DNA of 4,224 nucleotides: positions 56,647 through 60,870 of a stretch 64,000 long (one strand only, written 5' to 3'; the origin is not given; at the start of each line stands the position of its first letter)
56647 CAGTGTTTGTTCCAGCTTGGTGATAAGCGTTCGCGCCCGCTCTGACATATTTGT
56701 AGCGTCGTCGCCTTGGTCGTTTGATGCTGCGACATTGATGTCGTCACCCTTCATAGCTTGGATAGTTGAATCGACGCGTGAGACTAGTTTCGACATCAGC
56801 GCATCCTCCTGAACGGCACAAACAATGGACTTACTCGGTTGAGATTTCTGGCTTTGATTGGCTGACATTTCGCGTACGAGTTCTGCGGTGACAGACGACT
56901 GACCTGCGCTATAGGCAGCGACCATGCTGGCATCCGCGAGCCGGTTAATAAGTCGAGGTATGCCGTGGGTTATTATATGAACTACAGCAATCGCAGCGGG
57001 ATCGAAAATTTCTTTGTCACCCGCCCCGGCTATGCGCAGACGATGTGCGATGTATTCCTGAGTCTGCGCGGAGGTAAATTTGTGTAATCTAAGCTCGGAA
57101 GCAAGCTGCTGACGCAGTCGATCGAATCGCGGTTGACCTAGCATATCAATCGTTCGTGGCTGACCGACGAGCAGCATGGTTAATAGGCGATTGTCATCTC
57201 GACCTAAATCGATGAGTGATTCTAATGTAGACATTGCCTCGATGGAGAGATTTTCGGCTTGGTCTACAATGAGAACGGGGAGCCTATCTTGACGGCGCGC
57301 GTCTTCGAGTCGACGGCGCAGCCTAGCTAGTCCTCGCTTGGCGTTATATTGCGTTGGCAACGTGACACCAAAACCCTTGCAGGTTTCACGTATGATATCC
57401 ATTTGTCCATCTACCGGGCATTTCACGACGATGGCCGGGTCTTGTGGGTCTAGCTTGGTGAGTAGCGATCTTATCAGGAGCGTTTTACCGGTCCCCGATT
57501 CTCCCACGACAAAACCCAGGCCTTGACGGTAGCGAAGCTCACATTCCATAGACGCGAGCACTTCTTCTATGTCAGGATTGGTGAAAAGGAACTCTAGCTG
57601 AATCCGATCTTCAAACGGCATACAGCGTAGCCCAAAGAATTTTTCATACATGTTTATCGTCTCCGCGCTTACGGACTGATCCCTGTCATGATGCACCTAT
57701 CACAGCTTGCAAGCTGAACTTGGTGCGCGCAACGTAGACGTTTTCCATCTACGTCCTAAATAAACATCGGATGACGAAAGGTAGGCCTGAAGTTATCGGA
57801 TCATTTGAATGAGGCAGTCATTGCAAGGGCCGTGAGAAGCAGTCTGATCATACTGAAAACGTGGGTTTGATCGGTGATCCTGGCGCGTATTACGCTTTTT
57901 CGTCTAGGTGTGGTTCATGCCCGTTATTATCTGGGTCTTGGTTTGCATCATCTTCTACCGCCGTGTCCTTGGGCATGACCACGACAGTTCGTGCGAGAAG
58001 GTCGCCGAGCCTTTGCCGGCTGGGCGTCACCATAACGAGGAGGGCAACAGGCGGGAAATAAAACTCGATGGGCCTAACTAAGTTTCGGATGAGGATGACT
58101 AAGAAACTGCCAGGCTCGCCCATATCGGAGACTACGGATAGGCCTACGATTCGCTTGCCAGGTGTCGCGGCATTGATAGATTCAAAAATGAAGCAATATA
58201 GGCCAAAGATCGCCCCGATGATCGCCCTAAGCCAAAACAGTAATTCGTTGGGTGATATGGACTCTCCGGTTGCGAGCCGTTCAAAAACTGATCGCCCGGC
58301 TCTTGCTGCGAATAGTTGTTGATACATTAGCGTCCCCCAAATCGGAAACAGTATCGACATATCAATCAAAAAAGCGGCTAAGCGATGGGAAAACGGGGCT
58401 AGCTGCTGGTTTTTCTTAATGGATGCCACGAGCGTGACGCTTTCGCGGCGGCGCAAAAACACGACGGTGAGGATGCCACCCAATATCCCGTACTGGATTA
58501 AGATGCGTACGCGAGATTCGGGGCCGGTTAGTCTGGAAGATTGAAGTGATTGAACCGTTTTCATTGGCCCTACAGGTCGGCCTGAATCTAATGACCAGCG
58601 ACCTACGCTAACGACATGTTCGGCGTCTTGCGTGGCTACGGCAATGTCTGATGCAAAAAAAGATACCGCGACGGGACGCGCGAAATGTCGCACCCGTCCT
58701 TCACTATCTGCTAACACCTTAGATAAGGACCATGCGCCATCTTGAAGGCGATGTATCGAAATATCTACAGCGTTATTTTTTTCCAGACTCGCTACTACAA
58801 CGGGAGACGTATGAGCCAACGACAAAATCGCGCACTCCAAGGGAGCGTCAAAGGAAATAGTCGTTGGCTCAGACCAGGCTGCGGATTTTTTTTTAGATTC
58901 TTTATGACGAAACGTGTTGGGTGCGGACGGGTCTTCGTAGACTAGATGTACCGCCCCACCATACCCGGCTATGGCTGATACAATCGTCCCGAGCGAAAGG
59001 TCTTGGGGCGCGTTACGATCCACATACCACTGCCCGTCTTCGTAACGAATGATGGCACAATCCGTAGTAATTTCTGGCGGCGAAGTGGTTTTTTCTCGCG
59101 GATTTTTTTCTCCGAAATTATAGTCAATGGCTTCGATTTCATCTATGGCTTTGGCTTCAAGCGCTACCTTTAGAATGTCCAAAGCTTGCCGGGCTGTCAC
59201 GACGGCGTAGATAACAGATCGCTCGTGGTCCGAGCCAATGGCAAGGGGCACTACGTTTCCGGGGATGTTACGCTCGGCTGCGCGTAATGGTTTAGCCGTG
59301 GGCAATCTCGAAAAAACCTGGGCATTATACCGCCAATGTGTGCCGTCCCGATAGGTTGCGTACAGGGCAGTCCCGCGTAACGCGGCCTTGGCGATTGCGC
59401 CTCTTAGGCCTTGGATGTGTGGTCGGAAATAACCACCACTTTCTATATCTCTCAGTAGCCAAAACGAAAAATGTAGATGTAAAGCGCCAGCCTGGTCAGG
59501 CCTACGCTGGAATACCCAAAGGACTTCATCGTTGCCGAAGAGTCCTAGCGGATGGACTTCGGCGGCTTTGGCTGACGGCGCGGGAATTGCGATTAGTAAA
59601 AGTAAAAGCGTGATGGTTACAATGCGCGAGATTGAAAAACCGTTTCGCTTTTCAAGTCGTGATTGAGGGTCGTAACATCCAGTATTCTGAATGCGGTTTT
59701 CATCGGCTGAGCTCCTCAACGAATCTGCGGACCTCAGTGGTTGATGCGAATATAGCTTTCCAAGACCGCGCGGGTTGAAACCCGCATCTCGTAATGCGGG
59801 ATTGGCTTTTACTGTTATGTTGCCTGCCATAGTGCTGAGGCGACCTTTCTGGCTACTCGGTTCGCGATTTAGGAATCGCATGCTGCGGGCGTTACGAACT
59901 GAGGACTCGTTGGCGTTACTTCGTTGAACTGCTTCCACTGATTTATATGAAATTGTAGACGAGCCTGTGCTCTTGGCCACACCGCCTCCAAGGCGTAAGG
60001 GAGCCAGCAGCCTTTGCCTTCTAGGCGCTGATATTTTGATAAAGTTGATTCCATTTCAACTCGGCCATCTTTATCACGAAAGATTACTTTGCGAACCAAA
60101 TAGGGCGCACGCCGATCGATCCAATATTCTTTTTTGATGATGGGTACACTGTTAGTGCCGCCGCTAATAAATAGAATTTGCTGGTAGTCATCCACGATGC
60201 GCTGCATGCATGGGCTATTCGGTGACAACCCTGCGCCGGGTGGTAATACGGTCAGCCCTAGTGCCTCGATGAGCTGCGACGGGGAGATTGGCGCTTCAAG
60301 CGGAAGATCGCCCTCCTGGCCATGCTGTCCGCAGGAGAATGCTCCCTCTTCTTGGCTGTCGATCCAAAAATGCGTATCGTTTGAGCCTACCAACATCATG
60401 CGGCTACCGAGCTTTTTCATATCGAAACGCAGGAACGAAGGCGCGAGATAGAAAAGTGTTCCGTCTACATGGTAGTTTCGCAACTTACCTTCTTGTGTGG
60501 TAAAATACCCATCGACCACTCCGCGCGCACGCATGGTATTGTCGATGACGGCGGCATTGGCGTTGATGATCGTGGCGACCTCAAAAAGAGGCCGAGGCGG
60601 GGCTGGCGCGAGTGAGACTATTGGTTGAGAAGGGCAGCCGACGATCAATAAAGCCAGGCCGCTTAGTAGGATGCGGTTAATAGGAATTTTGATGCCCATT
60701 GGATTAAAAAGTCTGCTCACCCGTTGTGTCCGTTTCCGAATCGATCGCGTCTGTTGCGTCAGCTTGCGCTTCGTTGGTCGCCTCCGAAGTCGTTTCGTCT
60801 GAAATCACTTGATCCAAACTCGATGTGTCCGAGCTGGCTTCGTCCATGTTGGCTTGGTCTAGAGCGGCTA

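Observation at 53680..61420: Minus-strand operon: acidic protein - lipoprotein - periplasmic-domain RDD protein - giant ExeA-like AAA ATPase with ~1000-aa coiled coil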

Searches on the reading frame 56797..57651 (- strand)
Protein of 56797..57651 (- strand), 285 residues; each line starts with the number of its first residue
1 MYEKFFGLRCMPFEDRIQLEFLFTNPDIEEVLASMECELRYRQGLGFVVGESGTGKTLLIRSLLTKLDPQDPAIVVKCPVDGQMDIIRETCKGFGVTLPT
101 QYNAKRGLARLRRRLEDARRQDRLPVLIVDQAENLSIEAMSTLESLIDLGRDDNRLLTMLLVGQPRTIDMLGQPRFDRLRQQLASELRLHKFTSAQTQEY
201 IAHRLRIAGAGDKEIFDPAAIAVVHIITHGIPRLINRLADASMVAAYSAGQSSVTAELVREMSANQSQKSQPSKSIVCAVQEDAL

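Call 62: search_solved_structures(query=window:56797-57651:-, max_evalue=1, show_alignments=1)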
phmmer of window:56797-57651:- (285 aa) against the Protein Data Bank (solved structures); distinct sequences matched with E-value up to 1: 11.
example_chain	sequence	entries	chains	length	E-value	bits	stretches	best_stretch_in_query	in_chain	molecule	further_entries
6e11_1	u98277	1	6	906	0.2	14.6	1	29-71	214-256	Heat shock protein 101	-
6e10_1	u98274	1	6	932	0.21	14.4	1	29-71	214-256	Heat shock protein 101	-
7z19_I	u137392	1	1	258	0.26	14.2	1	45-73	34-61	Putative phosphonates utilization ATP-binding protein PhnK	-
7z16_I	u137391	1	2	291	0.3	14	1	45-73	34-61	Putative phosphonates utilization ATP-binding protein PhnK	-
7z15_I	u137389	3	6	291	0.31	13.9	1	45-73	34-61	Putative phosphonates utilization ATP-binding protein PhnK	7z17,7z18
6yal_k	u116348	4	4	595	0.64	12.9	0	47-208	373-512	ATP-binding cassette sub-family E member 1 (ABCE1) | ATP binding cassette subfamily E member 1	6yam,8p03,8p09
9h6y_k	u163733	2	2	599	0.65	12.8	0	47-208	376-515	ATP binding cassette subfamily E member 1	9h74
3jag_jj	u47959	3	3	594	0.75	12.6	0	47-175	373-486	ABCE1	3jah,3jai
6zvj_1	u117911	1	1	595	0.75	12.6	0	47-175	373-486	ATP-binding cassette sub-family E member 1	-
5lzv_jj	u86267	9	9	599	0.77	12.6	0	47-175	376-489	ABCE1 | ATP binding cassette subfamily E member 1 | ATP-binding cassette sub-family E member 1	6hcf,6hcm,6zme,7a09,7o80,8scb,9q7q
7nhl_0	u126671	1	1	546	0.82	12.5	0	45-97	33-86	Lincosamide-streptogramin A resistance protein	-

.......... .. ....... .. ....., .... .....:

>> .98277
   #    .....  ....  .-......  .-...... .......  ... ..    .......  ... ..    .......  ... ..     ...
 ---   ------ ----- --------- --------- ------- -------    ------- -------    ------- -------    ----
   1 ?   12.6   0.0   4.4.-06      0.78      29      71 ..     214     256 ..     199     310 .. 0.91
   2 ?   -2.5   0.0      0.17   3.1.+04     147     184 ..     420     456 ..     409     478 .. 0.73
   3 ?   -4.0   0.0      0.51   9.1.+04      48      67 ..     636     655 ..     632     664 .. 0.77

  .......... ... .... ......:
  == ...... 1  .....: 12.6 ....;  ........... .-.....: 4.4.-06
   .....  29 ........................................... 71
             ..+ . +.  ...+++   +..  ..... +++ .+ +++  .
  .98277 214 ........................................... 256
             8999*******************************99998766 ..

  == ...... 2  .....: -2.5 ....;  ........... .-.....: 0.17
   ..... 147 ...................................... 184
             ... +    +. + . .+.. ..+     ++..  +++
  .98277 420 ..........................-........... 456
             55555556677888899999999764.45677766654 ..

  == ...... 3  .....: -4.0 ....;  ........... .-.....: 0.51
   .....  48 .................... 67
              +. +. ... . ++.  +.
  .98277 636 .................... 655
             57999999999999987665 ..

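Call 76: search_protein_representatives(protein=window:56797-57651:-)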
Query: 285 residues. Proteins with E-value up to 0.001 (for the whole library): 23505; up to 1e-10: 15289; up to 1e-30: 950. The best 150 are listed.
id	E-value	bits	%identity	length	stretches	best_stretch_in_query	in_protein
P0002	1.7e-155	532.6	85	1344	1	1-284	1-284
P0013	2.4e-77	276.5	50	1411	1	1-265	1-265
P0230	4.7e-76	272.3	50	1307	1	1-263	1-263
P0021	9.6e-75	268.0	49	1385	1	1-266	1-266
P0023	8.3e-74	264.9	47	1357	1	1-270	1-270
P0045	1.8e-73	263.8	48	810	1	1-267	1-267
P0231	4.0e-73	262.7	49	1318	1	1-273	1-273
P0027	9.3e-73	261.5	48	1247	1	1-265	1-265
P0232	2.3e-72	260.2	49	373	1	1-265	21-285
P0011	2.4e-72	260.2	47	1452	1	1-265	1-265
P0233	6.9e-72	258.6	48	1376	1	1-266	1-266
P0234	4.2e-71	256.1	42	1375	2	1-267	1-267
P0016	7.8e-71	255.2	47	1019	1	1-265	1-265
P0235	9.0e-71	255.0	48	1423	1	1-267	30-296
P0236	9.2e-71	254.9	47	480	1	1-267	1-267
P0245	8.1e-66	238.7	45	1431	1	1-263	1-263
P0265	2.6e-59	217.4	43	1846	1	1-261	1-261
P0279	4.4e-53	197.0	41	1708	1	1-263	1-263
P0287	9.2e-50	186.1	37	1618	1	1-270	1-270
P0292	8.5e-48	179.7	37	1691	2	1-262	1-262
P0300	1.1e-42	162.9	38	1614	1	1-265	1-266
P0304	7.9e-42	160.1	34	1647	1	1-264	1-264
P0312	3.5e-40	154.7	37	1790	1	1-263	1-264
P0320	2.2e-39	152.1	35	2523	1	1-260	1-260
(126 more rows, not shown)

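Call 92: list_cluster_members(proteins=[P0230, P0245, P0265, P0279, P0287, P0292, P0300, P0304, P0312, P0320])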
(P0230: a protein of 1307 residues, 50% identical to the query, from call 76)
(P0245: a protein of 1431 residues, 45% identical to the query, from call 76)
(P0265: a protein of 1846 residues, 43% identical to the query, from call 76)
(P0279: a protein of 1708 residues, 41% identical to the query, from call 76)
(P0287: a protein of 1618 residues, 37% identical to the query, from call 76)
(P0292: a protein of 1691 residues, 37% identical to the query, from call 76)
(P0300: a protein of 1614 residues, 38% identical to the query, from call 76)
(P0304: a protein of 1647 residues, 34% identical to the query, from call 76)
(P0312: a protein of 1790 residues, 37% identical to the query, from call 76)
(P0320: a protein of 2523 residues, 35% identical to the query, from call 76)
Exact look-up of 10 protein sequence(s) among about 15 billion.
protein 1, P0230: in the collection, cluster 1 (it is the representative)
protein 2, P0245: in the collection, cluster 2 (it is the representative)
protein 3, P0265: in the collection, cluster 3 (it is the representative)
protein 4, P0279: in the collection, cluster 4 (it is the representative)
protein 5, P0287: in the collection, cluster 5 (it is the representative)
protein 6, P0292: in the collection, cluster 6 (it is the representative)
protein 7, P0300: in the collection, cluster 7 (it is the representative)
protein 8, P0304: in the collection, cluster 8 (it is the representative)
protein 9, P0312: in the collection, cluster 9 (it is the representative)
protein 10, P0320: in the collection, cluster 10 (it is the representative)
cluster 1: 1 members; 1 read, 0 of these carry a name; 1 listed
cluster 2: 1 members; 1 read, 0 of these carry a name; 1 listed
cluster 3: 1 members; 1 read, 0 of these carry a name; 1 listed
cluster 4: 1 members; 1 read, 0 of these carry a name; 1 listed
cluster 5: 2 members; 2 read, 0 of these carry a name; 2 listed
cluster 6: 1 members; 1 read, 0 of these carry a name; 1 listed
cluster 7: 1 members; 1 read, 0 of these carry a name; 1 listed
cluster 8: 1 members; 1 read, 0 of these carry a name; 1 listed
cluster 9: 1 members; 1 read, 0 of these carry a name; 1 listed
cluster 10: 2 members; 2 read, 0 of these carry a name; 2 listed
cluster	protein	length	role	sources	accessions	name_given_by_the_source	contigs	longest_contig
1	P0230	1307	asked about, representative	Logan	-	-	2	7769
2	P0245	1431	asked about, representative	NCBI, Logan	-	-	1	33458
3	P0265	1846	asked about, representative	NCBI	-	-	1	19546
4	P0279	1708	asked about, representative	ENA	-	-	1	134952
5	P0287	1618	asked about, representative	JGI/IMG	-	-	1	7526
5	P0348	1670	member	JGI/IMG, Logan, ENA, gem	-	-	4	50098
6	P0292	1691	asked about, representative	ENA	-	-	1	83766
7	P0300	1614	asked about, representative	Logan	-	-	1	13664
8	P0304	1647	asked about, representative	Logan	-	-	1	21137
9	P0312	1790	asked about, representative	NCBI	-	-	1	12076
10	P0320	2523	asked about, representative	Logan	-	-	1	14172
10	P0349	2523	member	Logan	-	-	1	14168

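Call 93: find_encoding_contigs(protein=P0279, flank=8000, max_places=1)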
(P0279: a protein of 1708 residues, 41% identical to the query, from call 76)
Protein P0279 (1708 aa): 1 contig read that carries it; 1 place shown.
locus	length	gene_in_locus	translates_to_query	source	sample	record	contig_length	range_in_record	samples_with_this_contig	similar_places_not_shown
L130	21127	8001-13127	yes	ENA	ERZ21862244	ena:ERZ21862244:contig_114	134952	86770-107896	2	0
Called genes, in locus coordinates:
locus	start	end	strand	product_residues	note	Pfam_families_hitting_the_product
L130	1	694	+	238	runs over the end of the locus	PF01966:HD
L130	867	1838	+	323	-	PF00005:ABC_tran, PF13304:AAA_21 (weak), PF13732:DrrA1-3_C (weak)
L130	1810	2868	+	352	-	PF12698:ABC2_membrane_3, PF01061:ABC2_membrane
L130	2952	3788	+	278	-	PF13489:Methyltransf_23, PF13649:Methyltransf_25, PF08241:Methyltransf_11, PF08242:Methyltransf_12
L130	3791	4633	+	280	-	PF13938:DUF4213, PF04016:DUF364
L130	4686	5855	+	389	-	PF00155:Aminotran_1_2, PF00266:Aminotran_5 (weak), PF01041:DegT_DnrJ_EryC1, PF12897:Asp_aminotransf, PF01053:Cys_Met_Meta_PP (weak)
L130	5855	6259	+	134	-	-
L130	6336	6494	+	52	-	-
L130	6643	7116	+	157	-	PF00075:RNase_H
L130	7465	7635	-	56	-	-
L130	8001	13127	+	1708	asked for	PF13191:AAA_16 (weak), PF13401:AAA_22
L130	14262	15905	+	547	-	-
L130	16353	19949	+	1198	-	-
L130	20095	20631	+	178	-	-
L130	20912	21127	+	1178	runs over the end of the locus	PF00200:Disintegrin (weak)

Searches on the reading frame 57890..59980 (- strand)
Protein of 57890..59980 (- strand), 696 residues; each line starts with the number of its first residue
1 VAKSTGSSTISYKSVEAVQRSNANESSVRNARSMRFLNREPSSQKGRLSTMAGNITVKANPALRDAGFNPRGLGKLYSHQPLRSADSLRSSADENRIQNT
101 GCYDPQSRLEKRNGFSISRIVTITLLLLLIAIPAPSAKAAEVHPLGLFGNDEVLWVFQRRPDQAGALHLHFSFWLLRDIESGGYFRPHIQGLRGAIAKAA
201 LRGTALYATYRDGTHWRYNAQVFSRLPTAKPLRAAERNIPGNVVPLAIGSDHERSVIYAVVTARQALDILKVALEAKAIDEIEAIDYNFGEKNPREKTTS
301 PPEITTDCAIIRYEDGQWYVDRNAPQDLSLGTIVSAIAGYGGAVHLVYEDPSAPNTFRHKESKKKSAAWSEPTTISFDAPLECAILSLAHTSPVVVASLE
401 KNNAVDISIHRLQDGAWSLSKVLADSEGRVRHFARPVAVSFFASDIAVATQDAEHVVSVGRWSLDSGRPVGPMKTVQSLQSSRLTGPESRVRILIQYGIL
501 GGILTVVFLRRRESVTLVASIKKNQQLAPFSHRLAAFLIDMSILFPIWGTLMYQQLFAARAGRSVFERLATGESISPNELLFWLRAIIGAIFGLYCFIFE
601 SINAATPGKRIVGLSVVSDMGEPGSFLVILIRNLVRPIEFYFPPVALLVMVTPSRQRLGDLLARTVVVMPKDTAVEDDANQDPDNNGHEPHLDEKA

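Call 3: search_protein_families(library=pfam, proteins=[window:57890-59980:-], max_evalue=0.1)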
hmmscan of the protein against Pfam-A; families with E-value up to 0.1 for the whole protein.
window:57890-59980:- (696 aa): 1 family
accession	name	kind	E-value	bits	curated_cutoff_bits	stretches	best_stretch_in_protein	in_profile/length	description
PF06271.18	RDD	-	6.2e-16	59.4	24.1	1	528-663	2-136/137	RDD family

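Call 4: search_protein_families(library=ncbifam, proteins=[window:57890-59980:-], max_evalue=0.1)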
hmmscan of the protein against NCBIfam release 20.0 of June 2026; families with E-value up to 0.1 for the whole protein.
window:57890-59980:- (696 aa): 0 families

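Call 68: search_protein_families(library=padloc, proteins=[window:57890-59830:-], max_evalue=0.01)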
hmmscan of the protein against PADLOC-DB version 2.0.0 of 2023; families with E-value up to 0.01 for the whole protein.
window:57890-59830:- (646 aa): 0 families

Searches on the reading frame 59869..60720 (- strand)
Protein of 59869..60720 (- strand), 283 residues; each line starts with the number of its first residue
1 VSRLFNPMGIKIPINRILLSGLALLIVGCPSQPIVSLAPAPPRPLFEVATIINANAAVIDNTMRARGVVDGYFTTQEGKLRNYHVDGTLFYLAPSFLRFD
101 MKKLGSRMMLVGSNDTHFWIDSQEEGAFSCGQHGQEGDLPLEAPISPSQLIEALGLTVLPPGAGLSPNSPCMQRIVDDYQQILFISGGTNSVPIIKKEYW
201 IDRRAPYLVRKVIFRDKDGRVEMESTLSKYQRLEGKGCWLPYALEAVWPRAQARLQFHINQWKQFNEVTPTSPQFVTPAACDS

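Call 3: search_protein_families(library=pfam, proteins=[window:59869-60720:-], max_evalue=0.1)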
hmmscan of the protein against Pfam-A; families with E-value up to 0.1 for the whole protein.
window:59869-60720:- (283 aa): 0 families

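Call 4: search_protein_families(library=ncbifam, proteins=[window:59869-60720:-], max_evalue=0.1)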
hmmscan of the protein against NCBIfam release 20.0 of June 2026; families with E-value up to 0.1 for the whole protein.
window:59869-60720:- (283 aa): 0 families

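Call 29: find_homologous_proteins(query=window:59869-60720:-)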
Query window:59869-60720:- (283 aa): 45 proteins with E <= 0.001 among 2080 candidates.
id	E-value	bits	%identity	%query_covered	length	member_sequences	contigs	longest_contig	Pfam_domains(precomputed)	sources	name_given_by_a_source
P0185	3.7e-186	635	100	98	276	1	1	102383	-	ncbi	-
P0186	1.5e-142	492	76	100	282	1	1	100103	-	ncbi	-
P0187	1.8e-136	472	71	100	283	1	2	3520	-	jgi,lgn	-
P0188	2.3e-107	377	63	92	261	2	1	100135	-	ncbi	-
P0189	3.9e-75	271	47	95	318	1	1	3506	-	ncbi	-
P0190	2.2e-74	268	45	90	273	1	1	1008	-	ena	-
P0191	1.0e-71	260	47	94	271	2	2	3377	-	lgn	-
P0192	1.2e-71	259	47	94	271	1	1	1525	-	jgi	jgi:hypothetical protein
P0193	3.6e-71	258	47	92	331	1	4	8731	-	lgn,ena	-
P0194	1.7e-70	256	47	92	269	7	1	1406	-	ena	-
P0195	8.7e-70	253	45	96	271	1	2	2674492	-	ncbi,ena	-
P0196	2.7e-69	252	46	90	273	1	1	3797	-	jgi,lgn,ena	-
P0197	4.5e-69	251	47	91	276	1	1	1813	-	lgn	-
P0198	4.7e-69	251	45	94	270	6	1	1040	-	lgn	-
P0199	2.6e-68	248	46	92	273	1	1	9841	-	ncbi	-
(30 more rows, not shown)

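Call 38: predict_structure(alignment_id=A2)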
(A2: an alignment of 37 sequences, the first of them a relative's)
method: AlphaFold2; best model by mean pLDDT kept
length: 276 residues; sequences in the alignment: 37
mean_pLDDT: 90.5   pTM: 0.84
mean pLDDT of the five models: 90.5, 89.2, 89.1, 88.3, 86.8
residues with pLDDT >= 90: 200; 70-90: 59; 50-70: 17; < 50: 0
segments of 3 or more residues with pLDDT < 50: none
pLDDT, mean of each block of 10 residues (from residue 1): 69 75 67 95 95 96 93 95 97 95 95 91 85 78 94 84 91 95 90 96 96 95 92 97 95 97 97 87
secondary structure, 60 per line:
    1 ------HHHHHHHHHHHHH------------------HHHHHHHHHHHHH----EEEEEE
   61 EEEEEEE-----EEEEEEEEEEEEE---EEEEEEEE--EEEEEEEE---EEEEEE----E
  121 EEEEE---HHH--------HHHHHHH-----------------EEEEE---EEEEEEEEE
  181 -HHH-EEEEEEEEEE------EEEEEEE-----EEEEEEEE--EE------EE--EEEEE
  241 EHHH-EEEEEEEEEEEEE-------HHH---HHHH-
elements in order: H7-19 H38-50 E55-67 E73-85 E89-96 E99-106 E110-115 E120-125 H140-146 E164-168 E172-180 E186-195 E202-208 E214-221 E236-241 E246-258 H272-275

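Call 68: search_protein_families(library=padloc, proteins=[window:59869-60699:-], max_evalue=0.01)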
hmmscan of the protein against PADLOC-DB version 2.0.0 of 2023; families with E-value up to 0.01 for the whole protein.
window:59869-60699:- (276 aa): 0 families
